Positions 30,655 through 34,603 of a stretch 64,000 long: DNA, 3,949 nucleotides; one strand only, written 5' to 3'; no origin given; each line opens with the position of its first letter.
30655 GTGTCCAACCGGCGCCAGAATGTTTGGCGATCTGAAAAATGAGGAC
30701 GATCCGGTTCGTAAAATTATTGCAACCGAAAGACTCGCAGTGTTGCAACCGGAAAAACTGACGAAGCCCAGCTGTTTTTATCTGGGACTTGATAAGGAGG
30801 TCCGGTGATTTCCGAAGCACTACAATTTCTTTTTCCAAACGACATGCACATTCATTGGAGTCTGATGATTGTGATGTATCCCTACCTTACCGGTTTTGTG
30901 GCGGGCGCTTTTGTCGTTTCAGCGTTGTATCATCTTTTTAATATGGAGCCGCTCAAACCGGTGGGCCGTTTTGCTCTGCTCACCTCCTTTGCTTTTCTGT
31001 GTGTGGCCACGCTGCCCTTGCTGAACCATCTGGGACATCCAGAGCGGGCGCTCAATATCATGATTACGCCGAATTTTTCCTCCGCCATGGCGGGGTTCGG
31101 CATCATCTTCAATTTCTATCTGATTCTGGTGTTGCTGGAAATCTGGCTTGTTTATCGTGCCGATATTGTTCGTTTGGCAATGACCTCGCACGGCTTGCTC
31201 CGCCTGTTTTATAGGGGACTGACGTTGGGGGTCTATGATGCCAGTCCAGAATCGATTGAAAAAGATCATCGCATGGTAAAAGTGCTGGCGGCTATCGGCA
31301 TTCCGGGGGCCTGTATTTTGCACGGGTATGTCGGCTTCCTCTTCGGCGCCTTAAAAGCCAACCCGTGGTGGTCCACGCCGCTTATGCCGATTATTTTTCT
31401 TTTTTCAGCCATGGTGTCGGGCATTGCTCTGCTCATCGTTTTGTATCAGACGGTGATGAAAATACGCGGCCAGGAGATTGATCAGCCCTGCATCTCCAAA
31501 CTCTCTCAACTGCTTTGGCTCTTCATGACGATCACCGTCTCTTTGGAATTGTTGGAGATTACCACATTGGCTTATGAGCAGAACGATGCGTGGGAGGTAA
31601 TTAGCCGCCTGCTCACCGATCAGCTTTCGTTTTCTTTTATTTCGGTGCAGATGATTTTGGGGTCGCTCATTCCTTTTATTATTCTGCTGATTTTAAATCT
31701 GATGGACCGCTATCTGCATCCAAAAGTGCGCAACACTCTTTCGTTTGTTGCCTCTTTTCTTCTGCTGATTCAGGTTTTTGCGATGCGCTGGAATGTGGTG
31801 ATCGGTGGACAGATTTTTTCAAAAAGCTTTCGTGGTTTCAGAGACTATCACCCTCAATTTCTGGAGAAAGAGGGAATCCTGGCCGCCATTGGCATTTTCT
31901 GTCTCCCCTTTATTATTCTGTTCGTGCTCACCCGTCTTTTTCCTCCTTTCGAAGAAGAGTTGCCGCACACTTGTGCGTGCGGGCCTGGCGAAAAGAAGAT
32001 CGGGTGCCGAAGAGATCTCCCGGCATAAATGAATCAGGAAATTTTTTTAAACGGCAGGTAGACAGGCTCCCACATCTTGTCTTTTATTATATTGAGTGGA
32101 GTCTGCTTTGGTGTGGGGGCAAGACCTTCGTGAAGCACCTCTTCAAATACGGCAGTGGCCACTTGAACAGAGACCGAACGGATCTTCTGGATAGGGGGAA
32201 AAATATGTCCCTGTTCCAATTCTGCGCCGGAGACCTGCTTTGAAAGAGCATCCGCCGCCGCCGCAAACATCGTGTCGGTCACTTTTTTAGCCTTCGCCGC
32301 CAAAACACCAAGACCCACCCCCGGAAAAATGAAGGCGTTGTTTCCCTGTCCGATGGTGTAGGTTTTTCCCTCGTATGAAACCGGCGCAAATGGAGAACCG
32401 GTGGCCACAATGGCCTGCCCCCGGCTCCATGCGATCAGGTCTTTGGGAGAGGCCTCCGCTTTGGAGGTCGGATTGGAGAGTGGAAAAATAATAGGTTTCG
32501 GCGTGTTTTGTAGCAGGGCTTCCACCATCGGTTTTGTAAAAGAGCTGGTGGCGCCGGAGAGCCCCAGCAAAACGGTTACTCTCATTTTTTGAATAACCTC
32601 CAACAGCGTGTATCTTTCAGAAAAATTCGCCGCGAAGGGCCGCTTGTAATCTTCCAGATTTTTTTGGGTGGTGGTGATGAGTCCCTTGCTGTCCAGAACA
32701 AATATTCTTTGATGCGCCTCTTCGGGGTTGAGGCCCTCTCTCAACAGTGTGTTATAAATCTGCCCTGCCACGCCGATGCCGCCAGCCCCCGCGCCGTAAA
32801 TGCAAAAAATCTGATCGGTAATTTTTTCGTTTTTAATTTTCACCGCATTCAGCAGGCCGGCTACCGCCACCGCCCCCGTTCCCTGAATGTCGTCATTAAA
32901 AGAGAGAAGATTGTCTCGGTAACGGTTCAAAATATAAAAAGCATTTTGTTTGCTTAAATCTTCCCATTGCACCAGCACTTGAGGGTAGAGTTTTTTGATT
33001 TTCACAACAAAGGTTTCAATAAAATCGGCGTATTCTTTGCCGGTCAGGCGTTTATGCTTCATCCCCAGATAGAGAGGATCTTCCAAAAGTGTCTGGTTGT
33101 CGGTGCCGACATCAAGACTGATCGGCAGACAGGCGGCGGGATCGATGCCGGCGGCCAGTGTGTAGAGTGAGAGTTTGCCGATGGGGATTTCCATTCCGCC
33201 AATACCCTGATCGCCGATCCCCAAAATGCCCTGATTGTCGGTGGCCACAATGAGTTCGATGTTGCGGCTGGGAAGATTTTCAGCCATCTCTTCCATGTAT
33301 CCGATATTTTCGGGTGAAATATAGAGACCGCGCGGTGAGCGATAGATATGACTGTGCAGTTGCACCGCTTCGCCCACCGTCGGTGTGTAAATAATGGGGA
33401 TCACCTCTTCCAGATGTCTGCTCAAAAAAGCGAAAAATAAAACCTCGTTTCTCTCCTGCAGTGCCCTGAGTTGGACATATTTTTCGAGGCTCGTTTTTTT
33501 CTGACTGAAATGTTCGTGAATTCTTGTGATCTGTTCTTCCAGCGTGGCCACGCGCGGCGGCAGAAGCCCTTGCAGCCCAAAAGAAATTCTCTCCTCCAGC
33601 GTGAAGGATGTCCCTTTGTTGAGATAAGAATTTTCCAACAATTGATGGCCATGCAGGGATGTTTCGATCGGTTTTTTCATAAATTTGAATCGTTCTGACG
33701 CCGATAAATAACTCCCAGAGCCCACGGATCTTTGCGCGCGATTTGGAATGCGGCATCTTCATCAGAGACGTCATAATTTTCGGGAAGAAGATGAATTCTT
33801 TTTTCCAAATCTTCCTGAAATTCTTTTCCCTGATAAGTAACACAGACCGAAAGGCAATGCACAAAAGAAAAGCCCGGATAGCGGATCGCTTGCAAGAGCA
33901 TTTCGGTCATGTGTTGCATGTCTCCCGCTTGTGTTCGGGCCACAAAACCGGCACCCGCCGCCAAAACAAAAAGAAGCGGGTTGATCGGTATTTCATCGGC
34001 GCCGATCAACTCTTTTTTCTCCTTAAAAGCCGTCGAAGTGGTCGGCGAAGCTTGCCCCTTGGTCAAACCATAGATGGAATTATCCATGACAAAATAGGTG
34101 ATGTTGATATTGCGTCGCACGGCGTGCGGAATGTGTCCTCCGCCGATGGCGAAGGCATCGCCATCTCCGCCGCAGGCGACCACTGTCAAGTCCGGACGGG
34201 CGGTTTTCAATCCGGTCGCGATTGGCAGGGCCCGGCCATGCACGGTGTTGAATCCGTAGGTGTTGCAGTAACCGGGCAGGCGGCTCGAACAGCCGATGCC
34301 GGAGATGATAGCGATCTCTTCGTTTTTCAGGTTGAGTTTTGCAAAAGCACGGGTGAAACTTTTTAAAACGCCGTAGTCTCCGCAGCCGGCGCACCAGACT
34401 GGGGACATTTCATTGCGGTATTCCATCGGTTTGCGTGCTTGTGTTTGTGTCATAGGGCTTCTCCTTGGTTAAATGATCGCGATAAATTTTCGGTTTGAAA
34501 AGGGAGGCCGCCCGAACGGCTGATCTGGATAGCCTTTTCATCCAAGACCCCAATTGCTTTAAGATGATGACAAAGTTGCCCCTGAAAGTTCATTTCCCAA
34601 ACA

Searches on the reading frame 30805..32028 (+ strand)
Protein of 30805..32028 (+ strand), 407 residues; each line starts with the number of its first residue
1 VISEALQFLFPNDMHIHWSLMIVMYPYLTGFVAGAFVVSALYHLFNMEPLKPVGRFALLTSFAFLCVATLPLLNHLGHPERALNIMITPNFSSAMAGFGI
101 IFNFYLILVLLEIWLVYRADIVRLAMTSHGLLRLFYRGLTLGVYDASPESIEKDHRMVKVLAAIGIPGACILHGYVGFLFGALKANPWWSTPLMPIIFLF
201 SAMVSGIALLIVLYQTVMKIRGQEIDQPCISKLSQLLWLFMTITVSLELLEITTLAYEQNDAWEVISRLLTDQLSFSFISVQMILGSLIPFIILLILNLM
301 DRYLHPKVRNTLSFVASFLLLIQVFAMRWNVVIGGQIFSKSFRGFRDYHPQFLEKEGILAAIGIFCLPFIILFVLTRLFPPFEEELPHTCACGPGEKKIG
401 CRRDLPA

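Call 22: search_protein_families(library=pfam, proteins=[window:30805-32028:+], max_evalue=0.00001)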
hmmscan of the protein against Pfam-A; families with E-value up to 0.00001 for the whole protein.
window:30805-32028:+ (407 aa): 1 family
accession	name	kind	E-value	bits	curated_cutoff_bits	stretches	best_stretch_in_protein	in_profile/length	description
PF03916.19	NrfD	-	9e-42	144.2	25.8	1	14-338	7-311/313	Polysulphide reductase, NrfD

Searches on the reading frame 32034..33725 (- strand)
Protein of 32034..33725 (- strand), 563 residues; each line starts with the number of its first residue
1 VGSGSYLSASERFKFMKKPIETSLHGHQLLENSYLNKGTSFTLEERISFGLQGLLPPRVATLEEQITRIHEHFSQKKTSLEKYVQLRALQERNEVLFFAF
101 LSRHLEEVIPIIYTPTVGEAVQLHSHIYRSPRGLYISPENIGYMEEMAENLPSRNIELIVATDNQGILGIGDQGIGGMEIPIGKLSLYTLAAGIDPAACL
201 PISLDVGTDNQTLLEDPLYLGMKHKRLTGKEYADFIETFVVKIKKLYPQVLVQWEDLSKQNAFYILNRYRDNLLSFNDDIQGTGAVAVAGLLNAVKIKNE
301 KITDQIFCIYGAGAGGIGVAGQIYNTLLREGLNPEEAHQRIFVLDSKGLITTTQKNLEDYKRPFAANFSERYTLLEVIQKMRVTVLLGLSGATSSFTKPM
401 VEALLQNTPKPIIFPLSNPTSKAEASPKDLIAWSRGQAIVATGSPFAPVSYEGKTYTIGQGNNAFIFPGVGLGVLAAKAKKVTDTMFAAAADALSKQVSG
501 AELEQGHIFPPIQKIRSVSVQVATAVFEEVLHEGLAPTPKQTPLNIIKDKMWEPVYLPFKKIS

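Call 22: search_protein_families(library=pfam, proteins=[window:32034-33725:-], max_evalue=0.00001)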
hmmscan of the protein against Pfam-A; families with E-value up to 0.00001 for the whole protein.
window:32034-33725:- (563 aa): 2 families
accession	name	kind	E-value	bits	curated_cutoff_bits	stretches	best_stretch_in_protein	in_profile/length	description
PF03949.21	Malic_M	-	2.3e-95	319.2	23.5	1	280-529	1-256/258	Malic enzyme, NAD binding domain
PF00390.24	malic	-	4e-70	235.8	23.1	1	90-270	1-182/182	Malic enzyme, N-terminal domain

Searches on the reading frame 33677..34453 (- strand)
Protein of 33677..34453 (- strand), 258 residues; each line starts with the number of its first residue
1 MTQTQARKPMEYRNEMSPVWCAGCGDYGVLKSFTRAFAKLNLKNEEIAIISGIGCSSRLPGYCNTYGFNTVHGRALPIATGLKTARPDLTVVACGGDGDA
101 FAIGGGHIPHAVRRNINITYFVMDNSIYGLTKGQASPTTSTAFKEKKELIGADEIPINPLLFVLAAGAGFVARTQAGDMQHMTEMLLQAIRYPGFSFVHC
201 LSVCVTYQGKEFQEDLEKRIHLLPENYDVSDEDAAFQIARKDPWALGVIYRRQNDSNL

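Call 22: search_protein_families(library=pfam, proteins=[window:33677-34453:-], max_evalue=0.00001)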
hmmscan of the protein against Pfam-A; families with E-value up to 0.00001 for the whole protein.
window:33677-34453:- (258 aa): 2 families
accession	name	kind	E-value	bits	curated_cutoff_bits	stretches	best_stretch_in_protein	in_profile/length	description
PF02775.26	TPP_enzyme_C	-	1.6e-28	99.8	21.9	1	53-200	2-151/151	Thiamine pyrophosphate enzyme, C-terminal TPP binding domain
PF12367.13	PFO_beta_C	-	3.8e-06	27.3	24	1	204-254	1-53/66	Pyruvate ferredoxin oxidoreductase beta subunit C terminal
